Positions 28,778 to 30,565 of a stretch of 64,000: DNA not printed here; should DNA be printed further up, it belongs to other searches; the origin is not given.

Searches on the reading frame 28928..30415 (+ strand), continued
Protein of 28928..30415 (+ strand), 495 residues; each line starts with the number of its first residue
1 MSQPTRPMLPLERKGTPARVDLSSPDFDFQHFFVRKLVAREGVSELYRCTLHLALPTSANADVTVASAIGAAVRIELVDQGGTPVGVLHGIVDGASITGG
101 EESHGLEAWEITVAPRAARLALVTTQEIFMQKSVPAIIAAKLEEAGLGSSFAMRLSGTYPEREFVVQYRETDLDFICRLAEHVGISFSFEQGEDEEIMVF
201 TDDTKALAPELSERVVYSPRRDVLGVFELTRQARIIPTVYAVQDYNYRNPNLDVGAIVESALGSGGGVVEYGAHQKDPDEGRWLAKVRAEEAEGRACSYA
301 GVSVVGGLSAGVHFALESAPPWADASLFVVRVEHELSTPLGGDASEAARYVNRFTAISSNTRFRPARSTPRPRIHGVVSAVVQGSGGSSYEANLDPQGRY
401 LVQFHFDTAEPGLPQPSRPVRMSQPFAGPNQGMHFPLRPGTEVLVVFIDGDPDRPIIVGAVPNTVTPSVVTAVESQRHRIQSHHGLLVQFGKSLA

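Call 51: find_encoding_contigs(protein=P0019, flank=4000, max_places=2)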
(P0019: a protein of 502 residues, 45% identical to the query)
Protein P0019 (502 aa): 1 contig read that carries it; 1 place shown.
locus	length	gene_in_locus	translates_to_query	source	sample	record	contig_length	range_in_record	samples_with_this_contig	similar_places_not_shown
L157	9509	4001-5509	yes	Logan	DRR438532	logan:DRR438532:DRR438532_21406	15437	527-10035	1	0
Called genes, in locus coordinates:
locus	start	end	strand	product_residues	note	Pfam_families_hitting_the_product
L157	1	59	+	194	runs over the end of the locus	?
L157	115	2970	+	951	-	PF00675:Peptidase_M16, PF05193:Peptidase_M16_C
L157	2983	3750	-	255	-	-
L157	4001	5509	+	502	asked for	PF05954:Phage_GPD, PF04717:Phage_base_V, PF20093:DUF6484 (weak)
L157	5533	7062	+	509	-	-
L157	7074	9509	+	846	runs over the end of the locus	PF09937:DUF2169, PF13576:Pentapeptide_3 (faint), PF13599:Pentapeptide_4 (faint), PF00805:Pentapeptide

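Call 52: find_encoding_contigs(protein=P0024, flank=4000, max_places=3)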
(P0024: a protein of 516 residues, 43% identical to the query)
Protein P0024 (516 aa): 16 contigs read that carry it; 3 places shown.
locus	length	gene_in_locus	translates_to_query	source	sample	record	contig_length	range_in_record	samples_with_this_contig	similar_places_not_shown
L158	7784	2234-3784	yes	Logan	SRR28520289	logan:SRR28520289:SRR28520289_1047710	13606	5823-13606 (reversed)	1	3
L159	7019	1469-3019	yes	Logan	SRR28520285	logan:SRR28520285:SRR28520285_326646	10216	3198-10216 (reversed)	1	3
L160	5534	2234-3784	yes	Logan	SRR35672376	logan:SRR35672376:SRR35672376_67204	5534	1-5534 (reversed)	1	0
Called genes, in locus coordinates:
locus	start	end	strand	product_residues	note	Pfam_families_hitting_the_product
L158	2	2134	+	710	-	?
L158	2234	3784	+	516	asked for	PF05954:Phage_GPD, PF04717:Phage_base_V, PF20093:DUF6484 (weak)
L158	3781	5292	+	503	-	-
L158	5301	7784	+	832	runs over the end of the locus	PF09937:DUF2169, PF13576:Pentapeptide_3 (faint), PF13599:Pentapeptide_4 (weak), PF00805:Pentapeptide, PF13599:Pentapeptide_4 (weak)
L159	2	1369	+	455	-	?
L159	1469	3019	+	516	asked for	PF05954:Phage_GPD, PF04717:Phage_base_V, PF20093:DUF6484 (weak)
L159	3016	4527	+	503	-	-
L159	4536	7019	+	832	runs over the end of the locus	PF09937:DUF2169, PF13576:Pentapeptide_3 (faint), PF13599:Pentapeptide_4 (weak), PF00805:Pentapeptide, PF13599:Pentapeptide_4 (weak)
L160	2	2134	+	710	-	?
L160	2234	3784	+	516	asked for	PF05954:Phage_GPD, PF04717:Phage_base_V, PF20093:DUF6484 (weak)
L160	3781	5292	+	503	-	-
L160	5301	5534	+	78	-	?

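Call 62: find_encoding_contigs(protein=P0018, flank=5000, max_places=3)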
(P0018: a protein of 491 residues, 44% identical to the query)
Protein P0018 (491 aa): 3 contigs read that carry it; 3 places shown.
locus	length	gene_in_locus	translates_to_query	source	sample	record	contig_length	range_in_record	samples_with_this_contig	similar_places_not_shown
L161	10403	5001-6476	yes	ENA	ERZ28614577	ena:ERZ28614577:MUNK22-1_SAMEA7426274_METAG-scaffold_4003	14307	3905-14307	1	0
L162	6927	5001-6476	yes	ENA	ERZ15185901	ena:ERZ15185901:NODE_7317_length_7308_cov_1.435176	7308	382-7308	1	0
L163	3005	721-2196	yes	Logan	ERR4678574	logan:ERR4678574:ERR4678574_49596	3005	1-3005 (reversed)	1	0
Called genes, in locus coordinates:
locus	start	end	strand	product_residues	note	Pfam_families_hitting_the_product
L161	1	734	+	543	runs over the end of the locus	PF00890:FAD_binding_2, PF01266:DAO (weak), PF07992:Pyr_redox_2 (faint), PF02910:Succ_DH_flav_C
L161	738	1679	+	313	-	PF02517:Rce1-like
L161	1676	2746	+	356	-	PF01734:Patatin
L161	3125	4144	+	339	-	PF00069:Pkinase, PF01636:APH (faint), PF07714:PK_Tyr_Ser-Thr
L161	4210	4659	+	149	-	PF06003:SMN_Tudor (faint), PF05641:Agenet (faint), PF11717:Tudor-knot (faint), PF18115:Tudor_3 (faint), PF22732:MSL3_chromo-like (faint), PF18104:Tudor_2 (weak)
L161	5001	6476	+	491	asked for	PF05954:Phage_GPD, PF04717:Phage_base_V, PF20093:DUF6484 (weak)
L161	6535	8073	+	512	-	-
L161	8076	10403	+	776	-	?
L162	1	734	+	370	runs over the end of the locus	?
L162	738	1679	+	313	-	PF02517:Rce1-like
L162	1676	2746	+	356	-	PF01734:Patatin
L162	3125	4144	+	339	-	PF00069:Pkinase, PF01636:APH (faint), PF07714:PK_Tyr_Ser-Thr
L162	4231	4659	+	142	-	PF06003:SMN_Tudor (faint), PF11717:Tudor-knot (faint), PF05641:Agenet (faint), PF18115:Tudor_3 (faint), PF22732:MSL3_chromo-like (faint), PF18104:Tudor_2 (weak)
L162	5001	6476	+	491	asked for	PF05954:Phage_GPD, PF04717:Phage_base_V, PF20093:DUF6484 (weak)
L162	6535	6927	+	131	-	?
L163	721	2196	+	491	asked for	PF05954:Phage_GPD, PF04717:Phage_base_V, PF20093:DUF6484 (weak)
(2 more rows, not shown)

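Call 65: search_protein_families(library=pfam, proteins=[L153:2708-2956:-, L157:2983-3750:-, L121:4965-5738:-], max_evalue=0.01)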
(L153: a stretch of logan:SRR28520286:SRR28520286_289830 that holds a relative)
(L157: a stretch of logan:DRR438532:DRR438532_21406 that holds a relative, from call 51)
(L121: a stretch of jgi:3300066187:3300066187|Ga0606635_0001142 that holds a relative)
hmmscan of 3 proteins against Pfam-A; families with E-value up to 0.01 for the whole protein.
L153:2708-2956:- (82 aa): 0 families

L157:2983-3750:- (255 aa): 0 families

L121:4965-5738:- (257 aa): 1 family
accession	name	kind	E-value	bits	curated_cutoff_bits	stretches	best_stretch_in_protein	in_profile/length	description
PF08238.18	Sel1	-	0.0045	18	30.7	0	152-186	2-36/36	Sel1 repeat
